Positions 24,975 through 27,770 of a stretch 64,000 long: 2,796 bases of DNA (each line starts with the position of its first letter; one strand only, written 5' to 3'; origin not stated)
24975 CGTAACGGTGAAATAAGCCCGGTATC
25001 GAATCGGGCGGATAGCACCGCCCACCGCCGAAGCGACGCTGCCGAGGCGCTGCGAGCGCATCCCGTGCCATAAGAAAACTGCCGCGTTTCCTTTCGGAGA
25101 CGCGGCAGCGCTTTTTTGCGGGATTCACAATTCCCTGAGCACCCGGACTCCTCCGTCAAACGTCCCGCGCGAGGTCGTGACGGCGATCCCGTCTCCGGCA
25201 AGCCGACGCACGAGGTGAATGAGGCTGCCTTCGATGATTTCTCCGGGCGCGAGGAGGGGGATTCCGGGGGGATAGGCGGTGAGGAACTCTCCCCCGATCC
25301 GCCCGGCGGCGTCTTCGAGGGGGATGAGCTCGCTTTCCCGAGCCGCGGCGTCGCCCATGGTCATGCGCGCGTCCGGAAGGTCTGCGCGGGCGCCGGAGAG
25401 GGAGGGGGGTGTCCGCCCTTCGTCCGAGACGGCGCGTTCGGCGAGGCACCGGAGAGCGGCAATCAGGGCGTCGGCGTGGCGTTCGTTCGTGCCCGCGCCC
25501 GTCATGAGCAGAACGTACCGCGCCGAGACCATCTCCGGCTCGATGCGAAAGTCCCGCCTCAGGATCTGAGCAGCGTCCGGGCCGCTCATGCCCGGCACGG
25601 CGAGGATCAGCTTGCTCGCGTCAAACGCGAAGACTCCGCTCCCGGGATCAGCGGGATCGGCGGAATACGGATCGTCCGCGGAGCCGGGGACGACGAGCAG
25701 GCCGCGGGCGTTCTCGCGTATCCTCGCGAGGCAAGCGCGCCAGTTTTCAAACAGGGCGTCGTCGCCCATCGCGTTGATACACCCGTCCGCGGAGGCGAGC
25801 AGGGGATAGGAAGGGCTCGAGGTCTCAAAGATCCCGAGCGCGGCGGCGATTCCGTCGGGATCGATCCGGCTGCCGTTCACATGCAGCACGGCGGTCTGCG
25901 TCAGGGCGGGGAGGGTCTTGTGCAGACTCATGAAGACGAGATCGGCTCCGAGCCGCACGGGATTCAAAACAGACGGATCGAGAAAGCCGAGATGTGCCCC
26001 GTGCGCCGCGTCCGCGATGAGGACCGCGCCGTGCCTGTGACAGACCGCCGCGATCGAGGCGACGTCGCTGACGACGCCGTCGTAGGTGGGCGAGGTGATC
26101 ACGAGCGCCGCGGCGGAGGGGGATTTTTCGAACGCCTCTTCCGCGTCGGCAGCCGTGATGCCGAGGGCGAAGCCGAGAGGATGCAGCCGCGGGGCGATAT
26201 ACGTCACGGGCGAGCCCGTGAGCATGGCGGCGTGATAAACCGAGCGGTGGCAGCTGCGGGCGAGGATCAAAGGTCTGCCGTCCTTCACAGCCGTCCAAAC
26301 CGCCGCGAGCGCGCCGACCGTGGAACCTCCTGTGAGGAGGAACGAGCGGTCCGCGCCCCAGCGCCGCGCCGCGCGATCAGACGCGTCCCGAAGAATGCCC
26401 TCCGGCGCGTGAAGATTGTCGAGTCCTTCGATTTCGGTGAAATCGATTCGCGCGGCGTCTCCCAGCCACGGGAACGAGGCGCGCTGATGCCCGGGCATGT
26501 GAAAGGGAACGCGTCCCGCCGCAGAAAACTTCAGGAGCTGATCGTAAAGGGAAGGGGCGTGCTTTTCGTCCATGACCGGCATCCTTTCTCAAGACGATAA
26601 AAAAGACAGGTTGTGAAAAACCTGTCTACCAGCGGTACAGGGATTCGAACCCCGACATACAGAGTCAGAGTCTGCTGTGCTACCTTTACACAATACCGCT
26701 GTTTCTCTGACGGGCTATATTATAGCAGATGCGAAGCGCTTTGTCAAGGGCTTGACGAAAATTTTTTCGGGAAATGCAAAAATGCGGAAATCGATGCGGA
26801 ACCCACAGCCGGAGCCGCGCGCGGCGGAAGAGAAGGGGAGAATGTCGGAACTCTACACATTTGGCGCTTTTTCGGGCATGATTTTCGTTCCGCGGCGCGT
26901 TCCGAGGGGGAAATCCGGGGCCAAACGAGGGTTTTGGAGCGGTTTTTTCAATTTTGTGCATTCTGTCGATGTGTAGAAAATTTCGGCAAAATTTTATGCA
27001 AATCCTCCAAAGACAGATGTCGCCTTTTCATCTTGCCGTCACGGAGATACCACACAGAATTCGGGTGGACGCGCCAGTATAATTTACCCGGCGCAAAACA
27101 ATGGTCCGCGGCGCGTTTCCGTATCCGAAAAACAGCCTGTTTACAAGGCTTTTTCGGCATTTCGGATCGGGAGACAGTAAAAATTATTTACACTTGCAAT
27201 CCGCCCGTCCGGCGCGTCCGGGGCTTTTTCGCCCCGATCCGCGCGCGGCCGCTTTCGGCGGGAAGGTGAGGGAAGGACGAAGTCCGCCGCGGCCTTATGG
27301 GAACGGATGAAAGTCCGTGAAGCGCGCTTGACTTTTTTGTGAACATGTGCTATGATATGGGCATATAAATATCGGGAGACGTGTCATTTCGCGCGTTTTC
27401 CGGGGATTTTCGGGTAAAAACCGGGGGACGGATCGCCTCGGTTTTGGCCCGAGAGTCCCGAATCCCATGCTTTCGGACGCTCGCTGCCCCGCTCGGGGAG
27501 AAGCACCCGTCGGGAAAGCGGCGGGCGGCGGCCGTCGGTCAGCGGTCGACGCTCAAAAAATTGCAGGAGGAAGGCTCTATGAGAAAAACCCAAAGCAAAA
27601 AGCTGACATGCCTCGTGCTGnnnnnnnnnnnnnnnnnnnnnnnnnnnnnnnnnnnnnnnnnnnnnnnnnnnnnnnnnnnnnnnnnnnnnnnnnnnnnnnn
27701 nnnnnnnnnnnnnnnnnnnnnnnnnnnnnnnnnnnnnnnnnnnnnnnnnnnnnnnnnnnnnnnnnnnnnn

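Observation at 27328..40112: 12.7-kb operon: CBM/SBP giant, two MalFG-type permease pairs, NHL-Yip1 membrane protein and DUF5696-like protein, with no ATPase and no regulator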

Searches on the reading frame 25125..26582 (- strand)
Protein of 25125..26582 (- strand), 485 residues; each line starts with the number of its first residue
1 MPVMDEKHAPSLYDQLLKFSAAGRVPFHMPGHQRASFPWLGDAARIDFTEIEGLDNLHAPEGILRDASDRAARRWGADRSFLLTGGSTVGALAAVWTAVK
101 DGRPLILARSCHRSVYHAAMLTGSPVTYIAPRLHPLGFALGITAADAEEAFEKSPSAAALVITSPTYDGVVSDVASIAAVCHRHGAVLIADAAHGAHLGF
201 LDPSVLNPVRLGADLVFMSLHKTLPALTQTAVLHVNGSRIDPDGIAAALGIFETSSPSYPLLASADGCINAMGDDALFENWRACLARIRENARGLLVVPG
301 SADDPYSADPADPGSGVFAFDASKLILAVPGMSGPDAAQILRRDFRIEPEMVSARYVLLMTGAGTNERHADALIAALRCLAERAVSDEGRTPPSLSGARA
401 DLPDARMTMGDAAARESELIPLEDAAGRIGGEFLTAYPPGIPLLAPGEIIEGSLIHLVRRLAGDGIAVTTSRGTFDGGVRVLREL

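Call 10: search_protein_families(library=pfam, proteins=[window:25125-26582:-], max_evalue=0.001)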
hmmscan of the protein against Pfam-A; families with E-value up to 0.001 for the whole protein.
window:25125-26582:- (485 aa): 5 families
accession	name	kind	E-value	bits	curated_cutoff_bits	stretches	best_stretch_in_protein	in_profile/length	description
PF01276.26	OKR_DC_1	-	5.5e-49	167.5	27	1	10-288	1-307/417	Orn/Lys/Arg decarboxylase, major domain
PF03711.20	OKR_DC_1_C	-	1.4e-08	35.6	24.2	1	410-450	56-96/132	Orn/Lys/Arg decarboxylase, C-terminal domain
PF00266.25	Aminotran_5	-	1.3e-05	24.9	21.5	1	99-224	85-203/371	Aminotransferase class-V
PF01053.26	Cys_Met_Meta_PP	-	0.00022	20.4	27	1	162-222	146-198/381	Cys/Met metabolism PLP-dependent enzyme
PF01041.23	DegT_DnrJ_EryC1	-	0.00079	19.2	19.8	0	140-195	98-149/360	DegT/DnrJ/EryC1/StrS aminotransferase family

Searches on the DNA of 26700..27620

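Call 41: search_rna_families(source=window, start=26700, end=27620, threshold=evalue, max_evalue=1)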
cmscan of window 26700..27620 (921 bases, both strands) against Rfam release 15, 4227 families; matches with E-value up to 1: 1.
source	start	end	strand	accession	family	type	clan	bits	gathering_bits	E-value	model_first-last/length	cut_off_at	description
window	27120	27295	+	RF02876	AS-pc02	Gene; antisense;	-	16.1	40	0.2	1-185/185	no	Antisense to pHK01_099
